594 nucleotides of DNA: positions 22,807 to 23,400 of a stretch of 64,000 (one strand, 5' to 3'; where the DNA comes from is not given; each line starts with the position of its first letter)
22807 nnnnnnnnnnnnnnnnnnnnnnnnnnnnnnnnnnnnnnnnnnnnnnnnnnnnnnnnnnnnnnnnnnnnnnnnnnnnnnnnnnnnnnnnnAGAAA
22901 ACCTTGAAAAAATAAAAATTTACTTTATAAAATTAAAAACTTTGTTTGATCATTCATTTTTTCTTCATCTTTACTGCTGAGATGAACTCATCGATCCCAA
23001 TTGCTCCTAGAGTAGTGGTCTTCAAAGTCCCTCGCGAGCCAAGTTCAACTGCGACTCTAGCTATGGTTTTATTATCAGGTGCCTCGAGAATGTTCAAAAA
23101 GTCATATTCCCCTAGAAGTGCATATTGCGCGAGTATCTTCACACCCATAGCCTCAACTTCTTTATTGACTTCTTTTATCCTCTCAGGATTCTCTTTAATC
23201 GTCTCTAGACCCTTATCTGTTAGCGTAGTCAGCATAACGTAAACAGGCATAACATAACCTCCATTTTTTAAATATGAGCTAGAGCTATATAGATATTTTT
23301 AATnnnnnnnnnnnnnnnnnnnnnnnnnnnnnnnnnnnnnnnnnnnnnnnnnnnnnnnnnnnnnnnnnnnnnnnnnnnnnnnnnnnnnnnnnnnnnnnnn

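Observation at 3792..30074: Three paralogous copies of an uncharacterised coiled-coil domain within 26 kb, one fused to a membrane anchor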

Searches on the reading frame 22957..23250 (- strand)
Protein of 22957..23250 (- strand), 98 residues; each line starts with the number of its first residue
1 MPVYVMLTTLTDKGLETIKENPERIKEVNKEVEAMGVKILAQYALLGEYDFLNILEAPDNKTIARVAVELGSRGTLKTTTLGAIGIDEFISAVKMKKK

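Call 72: search_protein_families(library=pfam, proteins=[window:22957-23250:-], max_evalue=0.00001)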
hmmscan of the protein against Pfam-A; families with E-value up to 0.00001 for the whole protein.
window:22957-23250:- (98 aa): 1 family
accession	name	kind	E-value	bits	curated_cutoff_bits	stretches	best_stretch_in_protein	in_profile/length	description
PF08734.17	GYD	-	5.6e-31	106.9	31.4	1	4-93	1-91/91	GYD domain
